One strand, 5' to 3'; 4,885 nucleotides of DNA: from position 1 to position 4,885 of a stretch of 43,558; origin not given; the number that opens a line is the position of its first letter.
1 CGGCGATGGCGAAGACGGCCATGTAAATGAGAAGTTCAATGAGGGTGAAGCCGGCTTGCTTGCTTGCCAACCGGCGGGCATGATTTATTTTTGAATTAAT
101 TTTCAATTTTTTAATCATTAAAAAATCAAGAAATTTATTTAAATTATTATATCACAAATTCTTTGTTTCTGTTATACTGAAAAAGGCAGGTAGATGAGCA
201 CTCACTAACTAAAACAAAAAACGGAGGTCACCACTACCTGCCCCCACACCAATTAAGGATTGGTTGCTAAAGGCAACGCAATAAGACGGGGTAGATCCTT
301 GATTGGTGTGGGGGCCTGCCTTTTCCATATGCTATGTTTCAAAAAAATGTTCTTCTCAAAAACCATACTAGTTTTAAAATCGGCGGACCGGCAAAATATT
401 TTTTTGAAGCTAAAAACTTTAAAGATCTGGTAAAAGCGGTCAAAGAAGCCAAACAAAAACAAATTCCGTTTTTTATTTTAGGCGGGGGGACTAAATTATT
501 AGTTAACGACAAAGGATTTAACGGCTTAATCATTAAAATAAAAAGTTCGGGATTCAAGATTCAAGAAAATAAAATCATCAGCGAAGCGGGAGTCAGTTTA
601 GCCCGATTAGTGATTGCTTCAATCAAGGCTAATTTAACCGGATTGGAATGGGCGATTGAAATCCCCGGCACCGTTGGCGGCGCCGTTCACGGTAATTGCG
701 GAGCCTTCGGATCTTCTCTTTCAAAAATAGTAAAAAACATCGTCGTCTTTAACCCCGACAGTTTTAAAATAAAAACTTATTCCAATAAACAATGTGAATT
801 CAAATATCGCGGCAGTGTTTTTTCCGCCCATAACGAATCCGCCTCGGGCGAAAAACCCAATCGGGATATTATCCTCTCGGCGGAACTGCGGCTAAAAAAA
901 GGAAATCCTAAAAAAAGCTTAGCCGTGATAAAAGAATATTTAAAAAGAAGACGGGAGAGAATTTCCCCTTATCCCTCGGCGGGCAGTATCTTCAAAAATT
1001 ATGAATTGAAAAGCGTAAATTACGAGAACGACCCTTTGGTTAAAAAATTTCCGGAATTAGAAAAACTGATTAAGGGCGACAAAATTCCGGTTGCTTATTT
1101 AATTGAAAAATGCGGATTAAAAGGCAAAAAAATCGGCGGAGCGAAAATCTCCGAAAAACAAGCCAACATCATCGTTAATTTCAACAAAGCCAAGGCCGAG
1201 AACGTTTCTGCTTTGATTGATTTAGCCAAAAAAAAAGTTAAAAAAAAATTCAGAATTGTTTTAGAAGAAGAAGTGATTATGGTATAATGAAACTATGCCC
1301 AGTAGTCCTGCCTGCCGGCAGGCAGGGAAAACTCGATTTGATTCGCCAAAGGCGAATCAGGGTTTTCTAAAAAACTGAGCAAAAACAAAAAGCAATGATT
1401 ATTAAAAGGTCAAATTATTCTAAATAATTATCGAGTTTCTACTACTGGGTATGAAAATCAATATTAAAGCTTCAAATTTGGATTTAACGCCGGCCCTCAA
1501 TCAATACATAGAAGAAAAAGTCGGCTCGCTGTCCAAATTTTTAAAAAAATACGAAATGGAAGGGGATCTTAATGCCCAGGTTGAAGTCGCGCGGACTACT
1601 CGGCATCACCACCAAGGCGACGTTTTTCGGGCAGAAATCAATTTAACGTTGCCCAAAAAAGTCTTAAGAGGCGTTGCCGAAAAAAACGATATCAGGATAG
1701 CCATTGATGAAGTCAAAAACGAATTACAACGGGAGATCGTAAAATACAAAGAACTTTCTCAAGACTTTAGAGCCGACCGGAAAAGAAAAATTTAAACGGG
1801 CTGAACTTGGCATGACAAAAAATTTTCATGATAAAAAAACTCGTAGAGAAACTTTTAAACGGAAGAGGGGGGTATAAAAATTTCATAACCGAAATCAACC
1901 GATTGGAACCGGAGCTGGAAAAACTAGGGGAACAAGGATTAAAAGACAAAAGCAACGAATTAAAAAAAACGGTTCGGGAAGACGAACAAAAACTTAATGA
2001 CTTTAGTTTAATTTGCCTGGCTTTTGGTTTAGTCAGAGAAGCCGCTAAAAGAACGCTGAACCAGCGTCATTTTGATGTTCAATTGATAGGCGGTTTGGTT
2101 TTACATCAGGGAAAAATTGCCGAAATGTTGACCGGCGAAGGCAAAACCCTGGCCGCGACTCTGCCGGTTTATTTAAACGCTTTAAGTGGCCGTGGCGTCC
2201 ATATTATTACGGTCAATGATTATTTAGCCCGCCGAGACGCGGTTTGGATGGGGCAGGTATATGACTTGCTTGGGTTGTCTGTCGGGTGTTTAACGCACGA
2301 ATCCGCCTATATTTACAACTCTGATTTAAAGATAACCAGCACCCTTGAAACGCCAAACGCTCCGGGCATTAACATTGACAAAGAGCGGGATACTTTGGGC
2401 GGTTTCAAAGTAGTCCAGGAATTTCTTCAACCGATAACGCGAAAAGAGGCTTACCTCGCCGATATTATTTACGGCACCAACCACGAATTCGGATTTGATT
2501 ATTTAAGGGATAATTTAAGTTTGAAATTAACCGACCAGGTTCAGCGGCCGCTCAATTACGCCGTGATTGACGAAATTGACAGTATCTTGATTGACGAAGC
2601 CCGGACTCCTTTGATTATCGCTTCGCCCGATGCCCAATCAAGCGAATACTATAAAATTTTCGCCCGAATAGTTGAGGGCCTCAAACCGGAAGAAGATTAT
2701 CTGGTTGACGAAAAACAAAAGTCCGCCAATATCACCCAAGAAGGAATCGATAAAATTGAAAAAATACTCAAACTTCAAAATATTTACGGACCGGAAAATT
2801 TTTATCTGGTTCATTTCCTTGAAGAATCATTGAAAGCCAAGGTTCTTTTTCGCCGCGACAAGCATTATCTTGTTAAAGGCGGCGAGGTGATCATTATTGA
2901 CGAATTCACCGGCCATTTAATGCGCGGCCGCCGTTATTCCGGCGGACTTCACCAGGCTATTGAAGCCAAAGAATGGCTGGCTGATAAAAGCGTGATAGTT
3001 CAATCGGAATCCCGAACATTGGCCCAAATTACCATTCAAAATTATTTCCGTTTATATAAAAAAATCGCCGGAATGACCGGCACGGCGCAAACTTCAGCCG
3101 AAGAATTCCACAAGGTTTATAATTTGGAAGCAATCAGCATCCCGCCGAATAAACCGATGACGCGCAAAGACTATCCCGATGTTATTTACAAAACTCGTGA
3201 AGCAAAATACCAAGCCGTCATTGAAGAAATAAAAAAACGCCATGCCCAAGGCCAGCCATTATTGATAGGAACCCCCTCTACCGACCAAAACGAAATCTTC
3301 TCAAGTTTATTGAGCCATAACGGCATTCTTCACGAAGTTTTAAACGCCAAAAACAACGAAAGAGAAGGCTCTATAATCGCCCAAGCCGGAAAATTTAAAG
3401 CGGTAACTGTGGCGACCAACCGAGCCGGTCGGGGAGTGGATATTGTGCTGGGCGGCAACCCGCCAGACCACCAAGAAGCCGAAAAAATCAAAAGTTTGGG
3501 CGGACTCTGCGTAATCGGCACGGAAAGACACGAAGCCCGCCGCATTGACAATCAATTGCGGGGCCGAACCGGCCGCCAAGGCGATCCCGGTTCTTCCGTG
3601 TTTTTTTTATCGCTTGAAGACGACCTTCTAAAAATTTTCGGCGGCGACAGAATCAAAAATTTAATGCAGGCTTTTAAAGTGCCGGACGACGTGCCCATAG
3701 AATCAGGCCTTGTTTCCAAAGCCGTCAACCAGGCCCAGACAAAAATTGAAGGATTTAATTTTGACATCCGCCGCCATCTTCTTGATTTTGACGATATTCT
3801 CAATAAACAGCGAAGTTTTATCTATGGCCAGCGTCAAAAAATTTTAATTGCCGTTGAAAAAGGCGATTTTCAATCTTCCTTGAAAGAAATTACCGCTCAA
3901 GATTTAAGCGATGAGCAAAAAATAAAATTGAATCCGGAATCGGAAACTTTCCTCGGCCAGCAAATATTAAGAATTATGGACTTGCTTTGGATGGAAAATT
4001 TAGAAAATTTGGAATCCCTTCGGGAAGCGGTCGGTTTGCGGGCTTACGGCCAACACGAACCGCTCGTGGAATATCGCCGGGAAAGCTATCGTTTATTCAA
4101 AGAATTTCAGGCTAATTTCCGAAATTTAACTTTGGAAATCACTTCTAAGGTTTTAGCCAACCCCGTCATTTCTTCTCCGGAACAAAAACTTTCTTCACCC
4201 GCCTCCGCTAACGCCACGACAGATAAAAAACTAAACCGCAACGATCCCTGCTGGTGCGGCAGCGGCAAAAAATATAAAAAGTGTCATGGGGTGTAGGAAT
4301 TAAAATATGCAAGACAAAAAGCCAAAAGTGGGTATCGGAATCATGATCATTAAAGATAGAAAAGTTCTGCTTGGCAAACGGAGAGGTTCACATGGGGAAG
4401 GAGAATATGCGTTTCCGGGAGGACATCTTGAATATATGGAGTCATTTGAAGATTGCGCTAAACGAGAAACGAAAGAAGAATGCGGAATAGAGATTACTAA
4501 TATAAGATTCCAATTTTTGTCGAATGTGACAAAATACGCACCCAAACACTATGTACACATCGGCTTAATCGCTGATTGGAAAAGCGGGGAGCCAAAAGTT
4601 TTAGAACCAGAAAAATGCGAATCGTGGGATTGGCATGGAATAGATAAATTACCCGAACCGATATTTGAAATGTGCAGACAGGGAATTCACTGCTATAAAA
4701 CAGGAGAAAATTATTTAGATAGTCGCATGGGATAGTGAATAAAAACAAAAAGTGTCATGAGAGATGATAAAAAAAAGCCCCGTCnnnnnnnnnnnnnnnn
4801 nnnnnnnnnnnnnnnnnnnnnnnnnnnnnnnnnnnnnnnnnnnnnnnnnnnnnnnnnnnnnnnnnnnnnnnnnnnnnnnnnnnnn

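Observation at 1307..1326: A 20-nt perfect palindrome behaves as a precise insertion in two unrelated structured contexts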

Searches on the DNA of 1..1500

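Call 8: search_rna_families(source=window, start=1, end=1500, threshold=evalue, max_evalue=10, show_alignments=3)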
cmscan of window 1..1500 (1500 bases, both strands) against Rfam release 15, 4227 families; matches with E-value up to 10: 8.
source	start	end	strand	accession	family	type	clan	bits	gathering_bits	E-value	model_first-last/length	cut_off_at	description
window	336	361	+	RF01351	CRISPR-DR42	Gene; CRISPR;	-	19.9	40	8.3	1-29/29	no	CRISPR RNA direct repeat element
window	1257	1409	+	RF01578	RUF1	Gene; sRNA;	-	19.6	70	0.61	1-264/264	no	Plasmodium RNA of unkown function RUF1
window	63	123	-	RF01600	snoR25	Gene; snRNA; snoRNA; CD-box;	-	19.6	50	7.9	1-70/70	no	small nucleolar RNA snoR25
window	1363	1442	-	RF00834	mir-268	Gene; miRNA;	-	17.9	47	6.5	1-89/89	no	mir-268 microRNA precursor family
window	233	320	-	RF04044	mir-7939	Gene; miRNA;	-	16.5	75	4.1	1-61/61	no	mir-7939 microRNA precursor family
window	45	151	-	RF00125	IS128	Gene; sRNA;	-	15.1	80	3.8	1-209/209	no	IS128 RNA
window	848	920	-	RF02507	Atu_Ti3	Gene; sRNA;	-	15.1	50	7.8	1-89/89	no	Rhizobiales sRNA Atu_Ti3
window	81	319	-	RF03159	RAGATH-7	Gene; sRNA;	-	14.6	111.8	2.3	1-208/208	no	RAGATH-7 RNA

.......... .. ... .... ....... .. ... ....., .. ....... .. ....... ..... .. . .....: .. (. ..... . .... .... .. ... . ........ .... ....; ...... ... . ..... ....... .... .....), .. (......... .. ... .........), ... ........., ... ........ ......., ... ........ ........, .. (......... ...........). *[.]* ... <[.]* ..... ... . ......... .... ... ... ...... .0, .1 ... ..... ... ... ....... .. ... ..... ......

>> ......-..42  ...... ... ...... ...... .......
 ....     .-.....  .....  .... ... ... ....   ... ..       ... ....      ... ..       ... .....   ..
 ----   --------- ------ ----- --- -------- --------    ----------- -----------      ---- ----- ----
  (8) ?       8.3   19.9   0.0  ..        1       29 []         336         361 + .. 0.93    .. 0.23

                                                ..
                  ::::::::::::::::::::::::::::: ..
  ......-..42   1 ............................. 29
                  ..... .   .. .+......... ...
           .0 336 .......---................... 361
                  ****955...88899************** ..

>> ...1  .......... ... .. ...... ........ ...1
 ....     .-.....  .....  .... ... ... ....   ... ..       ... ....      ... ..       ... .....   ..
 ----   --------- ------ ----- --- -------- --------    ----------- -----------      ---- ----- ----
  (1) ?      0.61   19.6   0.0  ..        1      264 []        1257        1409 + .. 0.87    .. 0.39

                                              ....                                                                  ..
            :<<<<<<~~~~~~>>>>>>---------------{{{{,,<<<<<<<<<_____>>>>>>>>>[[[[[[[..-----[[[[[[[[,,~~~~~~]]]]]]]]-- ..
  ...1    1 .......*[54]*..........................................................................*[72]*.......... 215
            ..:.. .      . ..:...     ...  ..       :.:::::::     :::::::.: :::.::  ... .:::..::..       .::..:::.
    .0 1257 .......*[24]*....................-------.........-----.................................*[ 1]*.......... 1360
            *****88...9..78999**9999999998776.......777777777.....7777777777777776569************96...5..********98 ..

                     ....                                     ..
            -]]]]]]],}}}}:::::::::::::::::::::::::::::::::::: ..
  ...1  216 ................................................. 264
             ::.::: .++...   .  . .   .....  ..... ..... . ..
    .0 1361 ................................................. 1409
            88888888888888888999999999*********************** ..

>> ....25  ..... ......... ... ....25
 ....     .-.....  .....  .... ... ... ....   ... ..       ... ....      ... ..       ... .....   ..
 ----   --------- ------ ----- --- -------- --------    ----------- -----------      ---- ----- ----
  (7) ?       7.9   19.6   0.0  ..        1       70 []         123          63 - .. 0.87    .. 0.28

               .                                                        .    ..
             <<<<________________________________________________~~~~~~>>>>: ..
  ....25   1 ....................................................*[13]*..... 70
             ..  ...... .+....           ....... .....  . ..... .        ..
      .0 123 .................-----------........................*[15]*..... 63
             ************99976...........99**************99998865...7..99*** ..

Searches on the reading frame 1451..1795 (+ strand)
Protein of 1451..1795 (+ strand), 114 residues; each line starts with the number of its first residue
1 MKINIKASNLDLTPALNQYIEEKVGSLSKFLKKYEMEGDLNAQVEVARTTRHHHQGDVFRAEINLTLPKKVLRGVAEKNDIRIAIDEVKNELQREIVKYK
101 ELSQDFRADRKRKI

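Call 20: find_encoding_contigs(protein=window:1451-1795:+, flank=3000, max_places=10)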
Protein window:1451-1795:+ (114 aa): 8 contigs read that carry it; 5 places shown.
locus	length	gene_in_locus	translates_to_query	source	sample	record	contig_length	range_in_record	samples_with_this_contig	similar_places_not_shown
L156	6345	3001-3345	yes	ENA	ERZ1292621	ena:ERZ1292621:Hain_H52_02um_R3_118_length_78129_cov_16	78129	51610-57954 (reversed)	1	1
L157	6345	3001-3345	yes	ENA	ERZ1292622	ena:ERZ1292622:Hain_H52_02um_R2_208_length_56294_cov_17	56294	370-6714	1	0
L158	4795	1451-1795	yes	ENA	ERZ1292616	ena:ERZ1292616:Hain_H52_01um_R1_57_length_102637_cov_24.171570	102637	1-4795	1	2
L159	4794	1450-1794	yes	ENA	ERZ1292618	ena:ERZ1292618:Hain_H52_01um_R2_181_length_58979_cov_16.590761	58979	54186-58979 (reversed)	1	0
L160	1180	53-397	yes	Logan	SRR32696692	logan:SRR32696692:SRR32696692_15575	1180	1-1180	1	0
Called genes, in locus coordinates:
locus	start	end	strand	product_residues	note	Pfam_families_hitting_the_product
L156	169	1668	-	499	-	PF07963:N_methyl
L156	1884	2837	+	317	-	PF01565:FAD_binding_4, PF02873:MurB_C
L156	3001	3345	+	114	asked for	PF02482:Ribosomal_S30AE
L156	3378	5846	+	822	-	PF07517:SecA_DEAD, PF01043:SecA_PP_bind, PF21090:P-loop_SecA, PF07516:SecA_SW, PF02810:SEC-C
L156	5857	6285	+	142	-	PF00293:NUDIX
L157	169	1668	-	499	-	PF07963:N_methyl (weak)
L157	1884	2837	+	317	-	PF01565:FAD_binding_4, PF02873:MurB_C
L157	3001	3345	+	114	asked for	PF02482:Ribosomal_S30AE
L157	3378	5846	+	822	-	PF07517:SecA_DEAD, PF01043:SecA_PP_bind, PF21090:P-loop_SecA, PF07516:SecA_SW, PF02810:SEC-C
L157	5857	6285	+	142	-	PF00293:NUDIX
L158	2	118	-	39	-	?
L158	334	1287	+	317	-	PF01565:FAD_binding_4, PF02873:MurB_C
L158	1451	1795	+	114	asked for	PF02482:Ribosomal_S30AE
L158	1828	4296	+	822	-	PF07517:SecA_DEAD, PF01043:SecA_PP_bind, PF21090:P-loop_SecA, PF07516:SecA_SW, PF02810:SEC-C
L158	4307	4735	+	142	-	PF00293:NUDIX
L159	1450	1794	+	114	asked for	PF02482:Ribosomal_S30AE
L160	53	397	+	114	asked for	PF02482:Ribosomal_S30AE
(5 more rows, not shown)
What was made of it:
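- The same insertion is present in four independently assembled Hainich contigs (call 20).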

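Call 22: search_protein_families(library=pfam, proteins=[window:1451-1795:+])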
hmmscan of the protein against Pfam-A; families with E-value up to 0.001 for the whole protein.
window:1451-1795:+ (114 aa): 1 family
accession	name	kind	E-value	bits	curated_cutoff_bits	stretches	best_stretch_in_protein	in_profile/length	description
PF02482.25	Ribosomal_S30AE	-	2.5e-16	60.6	23.7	1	3-101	1-85/88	Sigma 54 modulation protein / S30EA ribosomal protein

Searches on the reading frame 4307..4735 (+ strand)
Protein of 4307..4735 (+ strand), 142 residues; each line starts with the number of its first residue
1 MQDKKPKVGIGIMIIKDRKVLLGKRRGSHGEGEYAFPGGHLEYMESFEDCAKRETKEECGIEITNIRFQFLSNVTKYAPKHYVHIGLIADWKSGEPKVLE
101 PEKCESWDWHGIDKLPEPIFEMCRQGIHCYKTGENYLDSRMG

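Call 59: search_protein_families(library=pfam, proteins=[window:4307-4735:+], max_evalue=0.01)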
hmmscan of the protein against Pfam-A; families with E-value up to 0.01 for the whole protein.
window:4307-4735:+ (142 aa): 2 families
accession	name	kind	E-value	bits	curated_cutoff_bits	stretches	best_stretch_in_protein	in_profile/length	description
PF00293.34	NUDIX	-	6.5e-19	68.7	21.1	1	6-116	2-120/134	NUDIX domain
PF14815.12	NUDIX_4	-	0.0025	18.1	35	1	13-66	4-56/113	NUDIX domain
